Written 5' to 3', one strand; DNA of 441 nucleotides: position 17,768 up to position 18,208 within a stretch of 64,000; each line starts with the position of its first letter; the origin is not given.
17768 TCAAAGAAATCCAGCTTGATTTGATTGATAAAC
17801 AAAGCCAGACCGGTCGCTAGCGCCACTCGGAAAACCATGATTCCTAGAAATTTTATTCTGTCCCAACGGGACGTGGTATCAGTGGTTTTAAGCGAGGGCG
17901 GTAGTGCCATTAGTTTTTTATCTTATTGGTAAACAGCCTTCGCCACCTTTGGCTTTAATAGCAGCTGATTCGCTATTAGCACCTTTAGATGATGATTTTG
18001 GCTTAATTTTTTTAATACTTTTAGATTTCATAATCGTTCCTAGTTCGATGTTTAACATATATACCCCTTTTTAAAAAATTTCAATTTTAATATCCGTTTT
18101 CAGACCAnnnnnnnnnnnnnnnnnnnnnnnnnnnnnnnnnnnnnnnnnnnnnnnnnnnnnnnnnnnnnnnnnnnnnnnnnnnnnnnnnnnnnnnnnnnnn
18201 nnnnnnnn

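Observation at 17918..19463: Hidden short ORF ending in C-L-P-I-R (minimal sulfatase formylglycine motif) next to an anSME-like radical SAM/SPASM enzyme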

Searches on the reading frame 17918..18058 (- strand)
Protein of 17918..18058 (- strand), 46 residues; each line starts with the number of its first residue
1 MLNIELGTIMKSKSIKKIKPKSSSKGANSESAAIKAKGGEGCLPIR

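Call 3: search_protein_families(library=ncbifam, proteins=[window:17918-18058:-], max_evalue=0.01)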
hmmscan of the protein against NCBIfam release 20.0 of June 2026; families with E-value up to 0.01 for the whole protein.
window:17918-18058:- (46 aa): 0 families

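Call 4: search_protein_families(library=pfam, proteins=[window:17918-18058:-], max_evalue=0.01)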
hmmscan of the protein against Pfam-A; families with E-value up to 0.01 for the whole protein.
window:17918-18058:- (46 aa): 0 families

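Call 6: list_cluster_members(proteins=[window:17918-18058:-, window:17918-18031:-, window:18108-19463:-])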
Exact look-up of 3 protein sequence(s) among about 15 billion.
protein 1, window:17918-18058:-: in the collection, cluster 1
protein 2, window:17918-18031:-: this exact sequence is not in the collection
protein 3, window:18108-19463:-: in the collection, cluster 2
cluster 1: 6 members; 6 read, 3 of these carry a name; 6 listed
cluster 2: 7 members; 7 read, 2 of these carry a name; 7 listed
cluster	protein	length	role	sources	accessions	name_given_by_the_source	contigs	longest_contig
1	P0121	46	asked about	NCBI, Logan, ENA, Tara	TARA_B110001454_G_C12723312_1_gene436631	strand:+ start:46054 stop:46194 length:141 start_codon:yes stop_codon:yes ...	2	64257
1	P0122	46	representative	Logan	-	-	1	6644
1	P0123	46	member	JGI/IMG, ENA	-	hypothetical protein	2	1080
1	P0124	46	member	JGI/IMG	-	hypothetical protein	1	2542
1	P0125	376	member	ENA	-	-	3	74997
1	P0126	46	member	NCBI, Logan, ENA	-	-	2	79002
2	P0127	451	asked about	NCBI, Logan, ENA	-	-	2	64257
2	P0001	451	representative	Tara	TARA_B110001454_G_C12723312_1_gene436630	strand:+ start:44649 stop:46004 length:1356 start_codon:yes stop_codon:yes ...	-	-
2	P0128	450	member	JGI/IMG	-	uncharacterized protein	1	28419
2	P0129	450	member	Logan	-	-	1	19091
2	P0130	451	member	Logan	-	-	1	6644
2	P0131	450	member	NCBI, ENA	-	-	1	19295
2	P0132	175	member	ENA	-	-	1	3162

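Call 30: search_protein_families(library=ncbifam, alignment_id=A2, max_evalue=1)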
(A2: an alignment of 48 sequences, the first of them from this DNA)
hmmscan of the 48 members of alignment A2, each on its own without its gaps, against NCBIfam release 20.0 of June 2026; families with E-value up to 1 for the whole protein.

A. member 1, seq(46 aa): 0 families

B. families by the number of members that match (of 48 scanned): 1 family
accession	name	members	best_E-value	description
TIGR03973.1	six_Cys_in_45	1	0.1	six-cysteine ranthipeptide SCIFF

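Call 31: find_homologous_proteins(query=A2, max_evalue=0.01)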
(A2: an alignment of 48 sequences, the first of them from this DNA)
Query A2 (48 sequences) (46 aa, profile of the alignment): 54 proteins with E <= 0.01 among 1052 candidates.
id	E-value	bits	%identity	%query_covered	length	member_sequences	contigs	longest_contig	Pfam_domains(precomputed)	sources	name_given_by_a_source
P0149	1.8e-11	61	50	26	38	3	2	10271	-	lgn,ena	-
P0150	1.2e-10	59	-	-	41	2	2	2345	-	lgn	-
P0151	1.6e-10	58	83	13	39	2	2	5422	-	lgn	-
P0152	2.3e-10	58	56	20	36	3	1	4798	-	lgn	-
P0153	3.1e-10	57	83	13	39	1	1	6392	-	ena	-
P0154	7.4e-10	56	36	76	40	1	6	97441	-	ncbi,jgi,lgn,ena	-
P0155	9.7e-10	56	36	76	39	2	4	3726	-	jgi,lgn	jgi:hypothetical protein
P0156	1.5e-9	55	42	76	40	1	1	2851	-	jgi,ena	-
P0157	6.0e-9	53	31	76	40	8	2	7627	-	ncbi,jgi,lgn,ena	jgi:hypothetical protein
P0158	8.8e-9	53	83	13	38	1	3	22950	-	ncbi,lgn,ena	-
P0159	1.7e-8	52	-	-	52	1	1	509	-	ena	-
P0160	2.4e-8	51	33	76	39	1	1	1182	-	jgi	jgi:hypothetical protein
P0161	2.6e-8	51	83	13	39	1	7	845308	-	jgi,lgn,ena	-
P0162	4.3e-8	51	-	-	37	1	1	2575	-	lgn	-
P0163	5.3e-8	50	30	72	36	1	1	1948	-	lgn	-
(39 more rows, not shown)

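Call 66: search_protein_representatives(alignment_id=A4)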
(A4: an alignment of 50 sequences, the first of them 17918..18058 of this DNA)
Query: 50 sequences, 45 profile positions. Proteins with E-value up to 0.001 (for the whole library): 55; up to 1e-10: 4; up to 1e-30: 0. The best 55 are listed.
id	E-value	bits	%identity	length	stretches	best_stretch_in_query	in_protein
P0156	4.4e-13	64.6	-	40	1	9-44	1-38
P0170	4.2e-12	61.5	-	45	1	5-44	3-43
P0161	1.1e-11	60.1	-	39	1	9-43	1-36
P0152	4.0e-11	58.3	-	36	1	9-44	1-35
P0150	1.3e-10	56.7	-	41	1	9-44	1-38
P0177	2.8e-10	55.6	-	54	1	5-43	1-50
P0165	4.5e-10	55.0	-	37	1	11-45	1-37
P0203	1.6e-09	53.2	-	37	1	11-43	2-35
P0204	1.8e-09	53.0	-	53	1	10-44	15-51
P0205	2.2e-09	52.8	-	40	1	9-44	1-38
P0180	2.3e-09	52.7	-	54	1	1-45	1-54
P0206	5.2e-09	51.6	-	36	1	9-42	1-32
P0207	1.1e-08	50.6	-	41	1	9-41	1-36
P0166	2.4e-08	49.4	-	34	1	9-41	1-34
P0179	4.9e-08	48.5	-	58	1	10-44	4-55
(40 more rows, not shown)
